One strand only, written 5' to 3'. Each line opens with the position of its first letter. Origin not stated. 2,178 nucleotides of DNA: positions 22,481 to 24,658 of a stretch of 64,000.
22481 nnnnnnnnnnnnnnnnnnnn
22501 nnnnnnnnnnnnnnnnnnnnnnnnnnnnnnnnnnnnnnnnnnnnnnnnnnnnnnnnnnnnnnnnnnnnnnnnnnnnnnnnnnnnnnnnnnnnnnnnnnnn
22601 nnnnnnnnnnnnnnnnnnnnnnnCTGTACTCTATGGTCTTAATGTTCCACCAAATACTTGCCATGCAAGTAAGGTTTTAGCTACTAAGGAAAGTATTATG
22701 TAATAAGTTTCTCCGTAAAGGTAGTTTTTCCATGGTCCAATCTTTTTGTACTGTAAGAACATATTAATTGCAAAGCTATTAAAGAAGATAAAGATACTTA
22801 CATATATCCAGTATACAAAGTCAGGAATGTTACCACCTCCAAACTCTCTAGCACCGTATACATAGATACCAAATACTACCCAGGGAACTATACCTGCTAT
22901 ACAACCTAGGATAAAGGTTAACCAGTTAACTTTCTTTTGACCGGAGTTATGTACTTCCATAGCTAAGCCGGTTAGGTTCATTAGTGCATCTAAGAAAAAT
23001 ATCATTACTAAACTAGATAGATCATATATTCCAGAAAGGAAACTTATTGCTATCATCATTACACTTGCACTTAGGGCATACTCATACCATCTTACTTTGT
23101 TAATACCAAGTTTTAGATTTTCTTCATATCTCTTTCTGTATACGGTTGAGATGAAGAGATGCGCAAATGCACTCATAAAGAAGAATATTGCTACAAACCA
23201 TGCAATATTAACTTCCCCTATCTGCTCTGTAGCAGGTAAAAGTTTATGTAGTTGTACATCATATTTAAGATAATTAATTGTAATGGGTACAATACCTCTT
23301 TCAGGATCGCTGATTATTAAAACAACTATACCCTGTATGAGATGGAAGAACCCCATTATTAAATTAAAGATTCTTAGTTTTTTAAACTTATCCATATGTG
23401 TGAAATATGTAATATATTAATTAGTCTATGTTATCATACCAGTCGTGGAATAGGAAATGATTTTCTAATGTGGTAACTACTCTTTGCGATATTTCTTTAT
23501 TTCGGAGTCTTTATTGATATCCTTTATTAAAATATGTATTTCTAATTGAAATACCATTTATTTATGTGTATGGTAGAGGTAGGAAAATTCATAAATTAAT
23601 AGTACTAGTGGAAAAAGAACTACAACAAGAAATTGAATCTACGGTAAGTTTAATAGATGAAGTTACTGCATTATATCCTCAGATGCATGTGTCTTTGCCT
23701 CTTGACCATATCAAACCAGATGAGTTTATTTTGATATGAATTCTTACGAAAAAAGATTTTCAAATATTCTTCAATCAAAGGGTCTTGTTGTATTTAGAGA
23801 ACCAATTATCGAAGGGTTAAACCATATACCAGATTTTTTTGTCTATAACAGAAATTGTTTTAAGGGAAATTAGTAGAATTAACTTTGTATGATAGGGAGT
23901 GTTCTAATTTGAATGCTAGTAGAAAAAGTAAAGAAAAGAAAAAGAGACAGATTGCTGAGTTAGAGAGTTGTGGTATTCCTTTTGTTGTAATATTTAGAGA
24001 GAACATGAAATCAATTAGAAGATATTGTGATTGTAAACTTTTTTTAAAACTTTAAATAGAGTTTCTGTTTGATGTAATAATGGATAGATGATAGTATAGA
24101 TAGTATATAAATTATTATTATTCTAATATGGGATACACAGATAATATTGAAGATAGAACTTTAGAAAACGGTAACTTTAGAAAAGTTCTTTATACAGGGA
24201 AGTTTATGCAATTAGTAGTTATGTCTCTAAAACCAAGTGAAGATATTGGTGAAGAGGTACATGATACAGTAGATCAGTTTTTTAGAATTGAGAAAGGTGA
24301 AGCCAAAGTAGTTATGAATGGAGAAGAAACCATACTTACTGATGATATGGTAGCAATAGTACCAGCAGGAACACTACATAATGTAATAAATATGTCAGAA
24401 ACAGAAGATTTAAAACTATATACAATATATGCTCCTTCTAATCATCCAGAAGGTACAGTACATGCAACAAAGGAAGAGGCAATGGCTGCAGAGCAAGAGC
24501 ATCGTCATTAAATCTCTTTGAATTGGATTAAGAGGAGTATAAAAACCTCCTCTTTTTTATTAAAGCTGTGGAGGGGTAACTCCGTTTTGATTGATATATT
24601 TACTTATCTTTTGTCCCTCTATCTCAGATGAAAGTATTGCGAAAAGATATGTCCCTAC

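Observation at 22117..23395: Intact heliorhodopsin in a two-gene unit with an uncharacterised 168-aa cytoplasmic protein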

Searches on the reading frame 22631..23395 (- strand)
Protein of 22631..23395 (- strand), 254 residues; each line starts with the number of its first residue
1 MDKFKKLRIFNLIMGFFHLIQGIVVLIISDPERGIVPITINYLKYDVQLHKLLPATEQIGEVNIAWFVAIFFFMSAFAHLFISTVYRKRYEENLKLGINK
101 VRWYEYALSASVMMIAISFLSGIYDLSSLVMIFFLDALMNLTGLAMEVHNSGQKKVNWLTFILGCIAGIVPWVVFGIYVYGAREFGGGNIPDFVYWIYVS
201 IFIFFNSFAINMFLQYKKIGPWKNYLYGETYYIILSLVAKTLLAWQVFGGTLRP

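Call 3: search_protein_families(library=pfam, proteins=[window:22631-23395:-], max_evalue=0.1)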
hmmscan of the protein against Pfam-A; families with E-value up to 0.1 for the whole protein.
window:22631-23395:- (254 aa): 1 family
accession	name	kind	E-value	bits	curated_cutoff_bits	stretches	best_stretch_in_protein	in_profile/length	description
PF18761.7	Heliorhodopsin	-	9.2e-94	313.7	26.7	1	7-252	1-242/242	Heliorhodopsin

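Call 4: search_protein_families(library=ncbifam, proteins=[window:22631-23395:-], max_evalue=0.1)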
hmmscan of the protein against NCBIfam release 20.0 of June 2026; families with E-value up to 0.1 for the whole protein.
window:22631-23395:- (254 aa): 1 family
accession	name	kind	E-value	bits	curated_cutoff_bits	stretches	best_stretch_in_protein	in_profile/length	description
NF038020.1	HeR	equivalog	1.2e-95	319.7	100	1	7-252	1-244/244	heliorhodopsin HeR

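Call 5: search_solved_structures(query=window:22634-23395:-, show_alignments=2)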
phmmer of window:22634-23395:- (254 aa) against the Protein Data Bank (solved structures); distinct sequences matched with E-value up to 0.001: 6.
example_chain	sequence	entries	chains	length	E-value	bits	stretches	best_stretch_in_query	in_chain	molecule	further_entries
6is6_A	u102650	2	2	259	1.6e-75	257.2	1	3-254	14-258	heliorhodopsin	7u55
7clj_A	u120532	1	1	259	3.8e-75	256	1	3-254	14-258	heliorhodopsin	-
9ljj_A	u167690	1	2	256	5.2e-50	173.6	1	3-254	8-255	Heliorhodopsin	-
6su3_X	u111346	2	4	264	5.8e-50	173.4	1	3-254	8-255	48C12 heliorhodopsin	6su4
6uh3_A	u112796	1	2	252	2.1e-49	171.6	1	3-252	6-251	Heliorhodopsin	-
9vfc_A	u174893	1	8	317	6.6e-40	140.5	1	60-254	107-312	heliorhodopsin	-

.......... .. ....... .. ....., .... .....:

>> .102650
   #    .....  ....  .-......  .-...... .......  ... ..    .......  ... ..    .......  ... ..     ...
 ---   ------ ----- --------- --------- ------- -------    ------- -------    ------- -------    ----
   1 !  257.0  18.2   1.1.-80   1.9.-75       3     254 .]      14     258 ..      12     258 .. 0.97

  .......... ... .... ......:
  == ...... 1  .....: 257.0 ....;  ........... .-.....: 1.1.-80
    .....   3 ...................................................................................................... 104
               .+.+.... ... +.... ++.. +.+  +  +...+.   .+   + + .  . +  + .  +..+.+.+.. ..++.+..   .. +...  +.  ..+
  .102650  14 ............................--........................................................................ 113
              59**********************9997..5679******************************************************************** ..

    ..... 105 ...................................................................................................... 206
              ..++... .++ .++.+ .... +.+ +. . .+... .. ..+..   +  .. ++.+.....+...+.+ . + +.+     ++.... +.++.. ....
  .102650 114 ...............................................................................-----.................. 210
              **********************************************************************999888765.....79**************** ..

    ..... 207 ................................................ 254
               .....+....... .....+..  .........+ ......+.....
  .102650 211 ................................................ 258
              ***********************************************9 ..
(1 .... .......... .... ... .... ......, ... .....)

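Call 37: find_related_loci(query=window:22634-23395:-, collection=metagenome_contigs, flank=4000)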
Query window:22634-23395:- (254 aa) in metagenome_contigs; peptide patterns used: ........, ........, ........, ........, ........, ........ (x = any residue, [..] = any of these).
600 stretches matched a pattern (row limit reached: there are more); 512 encode a relative of the query (tblastn E <= 1e-3); the best 80 are kept; 80 distinct loci.
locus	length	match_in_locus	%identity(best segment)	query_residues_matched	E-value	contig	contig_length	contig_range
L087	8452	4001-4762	95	1-254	3e-163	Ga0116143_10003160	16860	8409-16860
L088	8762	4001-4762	89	1-254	3e-154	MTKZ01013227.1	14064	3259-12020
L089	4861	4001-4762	85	1-254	2e-150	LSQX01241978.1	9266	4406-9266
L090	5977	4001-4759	87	2-254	5e-149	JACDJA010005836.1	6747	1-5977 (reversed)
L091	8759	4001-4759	82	2-254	4e-145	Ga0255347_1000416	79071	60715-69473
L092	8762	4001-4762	84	1-254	3e-145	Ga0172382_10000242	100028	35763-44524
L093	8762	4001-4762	83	1-254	1e-144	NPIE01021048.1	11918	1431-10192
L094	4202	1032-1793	83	1-254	5e-147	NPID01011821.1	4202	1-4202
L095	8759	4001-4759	81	2-254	3e-141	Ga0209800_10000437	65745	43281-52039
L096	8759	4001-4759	81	2-254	3e-141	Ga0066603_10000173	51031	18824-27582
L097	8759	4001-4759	77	2-254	1e-134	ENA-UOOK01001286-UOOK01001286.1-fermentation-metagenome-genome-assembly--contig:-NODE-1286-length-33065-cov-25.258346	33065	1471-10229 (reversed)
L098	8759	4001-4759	77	2-254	1e-134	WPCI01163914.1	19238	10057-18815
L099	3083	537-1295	76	2-254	2e-139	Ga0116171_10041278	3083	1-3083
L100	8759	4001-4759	76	2-254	3e-134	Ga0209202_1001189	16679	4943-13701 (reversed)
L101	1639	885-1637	73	2-252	2e-136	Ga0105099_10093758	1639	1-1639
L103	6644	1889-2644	73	3-254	3e-125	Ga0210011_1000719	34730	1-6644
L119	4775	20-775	57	1-254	9e-94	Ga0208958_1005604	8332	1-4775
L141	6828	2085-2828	54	5-254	4e-88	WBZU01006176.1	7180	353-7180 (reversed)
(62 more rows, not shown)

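Call 50: search_protein_families(library=pfam, proteins=[L141:1483-2004:+], max_evalue=5)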
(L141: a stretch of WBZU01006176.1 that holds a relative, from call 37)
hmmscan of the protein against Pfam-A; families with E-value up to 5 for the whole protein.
L141:1483-2004:+ (174 aa): 0 families

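Call 84: search_protein_families(library=pfam, proteins=[L119:806-1954:+, L119:1947-4220:+, L141:2831-3184:+, L141:947-1501:+, L087:4788-4973:+, L087:2935-3933:+, L103:3480-4865:+, L103:4865-6460:+], max_evalue=0.001)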
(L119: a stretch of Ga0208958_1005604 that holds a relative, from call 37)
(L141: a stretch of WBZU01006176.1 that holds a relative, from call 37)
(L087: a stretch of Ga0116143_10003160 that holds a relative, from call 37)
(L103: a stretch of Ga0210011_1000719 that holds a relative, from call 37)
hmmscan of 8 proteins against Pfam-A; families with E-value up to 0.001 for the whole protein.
L119:806-1954:+ (383 aa): 0 families

L119:1947-4220:+ (758 aa): 2 families
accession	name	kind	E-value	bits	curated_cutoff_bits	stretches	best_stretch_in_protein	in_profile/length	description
PF02518.31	HATPase_c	-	7e-25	88.1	26.4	1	618-735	2-109/111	Histidine kinase-, DNA gyrase B-, and HSP90-like ATPase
PF00512.31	HisKA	-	4.9e-09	36.5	26.9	1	507-570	4-65/66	His Kinase A (phospho-acceptor) domain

L141:2831-3184:+ (118 aa): 0 families

L141:947-1501:+ (185 aa): 1 family
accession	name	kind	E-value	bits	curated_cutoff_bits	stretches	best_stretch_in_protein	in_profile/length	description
PF00293.34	NUDIX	-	2.3e-19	70.2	21.1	1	34-153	3-119/134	NUDIX domain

L087:4788-4973:+ (62 aa): 1 family
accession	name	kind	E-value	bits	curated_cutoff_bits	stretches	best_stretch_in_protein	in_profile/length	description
PF18893.5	DUF5652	-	1.3e-24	86.1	23.4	1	11-62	16-67/71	Family of unknown function (DUF5652)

L087:2935-3933:+ (333 aa): 8 families
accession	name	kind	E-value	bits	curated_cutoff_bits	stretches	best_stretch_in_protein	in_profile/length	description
PF01370.27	Epimerase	-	1.7e-31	110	20.9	1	15-239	1-240/240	NAD dependent epimerase/dehydratase family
PF01073.25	3Beta_HSD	-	2.8e-26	92.6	22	1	16-233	1-236/280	3-beta hydroxysteroid dehydrogenase/isomerase family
PF13460.12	NAD_binding_10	-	2.6e-21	76.8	27.2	1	19-179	1-145/184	NAD(P)H-binding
PF16363.11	GDP_Man_Dehyd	-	2.6e-17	63.7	27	1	16-321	1-329/332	GDP-mannose 4,6 dehydratase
PF07993.18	NAD_binding_4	-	1.3e-15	57.7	20.1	1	68-188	80-210/258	Male sterility protein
PF02719.21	Polysacc_synt_2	-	8.1e-14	51.9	20.2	1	15-128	1-131/293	Polysaccharide biosynthesis protein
PF05368.20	NmrA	-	1.4e-12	48.2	27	1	14-126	4-108/298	NmrA-like family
PF04321.23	RmlD_sub_bind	-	1.3e-10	41.3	27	1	14-182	2-153/287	RmlD substrate binding domain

L103:3480-4865:+ (462 aa): 0 families

L103:4865-6460:+ (532 aa): 0 families

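Call 106: search_protein_families(library=padloc, proteins=[L141:1483-2004:+], max_evalue=0.1)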
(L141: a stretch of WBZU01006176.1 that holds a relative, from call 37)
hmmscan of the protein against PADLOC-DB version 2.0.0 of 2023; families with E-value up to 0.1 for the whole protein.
L141:1483-2004:+ (174 aa): 0 families

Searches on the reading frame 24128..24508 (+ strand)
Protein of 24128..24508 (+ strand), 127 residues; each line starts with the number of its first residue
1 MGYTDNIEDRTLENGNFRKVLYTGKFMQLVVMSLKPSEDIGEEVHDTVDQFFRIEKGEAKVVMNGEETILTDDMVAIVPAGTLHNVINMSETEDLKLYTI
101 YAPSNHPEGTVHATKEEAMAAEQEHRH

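Call 84: search_protein_families(library=pfam, proteins=[window:24128-24508:+], max_evalue=0.001)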
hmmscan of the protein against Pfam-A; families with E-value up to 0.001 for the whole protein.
window:24128-24508:+ (127 aa): 2 families
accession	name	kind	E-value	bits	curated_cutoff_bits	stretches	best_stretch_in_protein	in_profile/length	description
PF07883.17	Cupin_2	-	3.6e-14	52.7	27.2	1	31-101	2-70/70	Cupin domain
PF01050.24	MannoseP_isomer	-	0.00023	21.8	23.6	1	20-92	21-93/116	Mannose-6-phosphate isomerase C-terminal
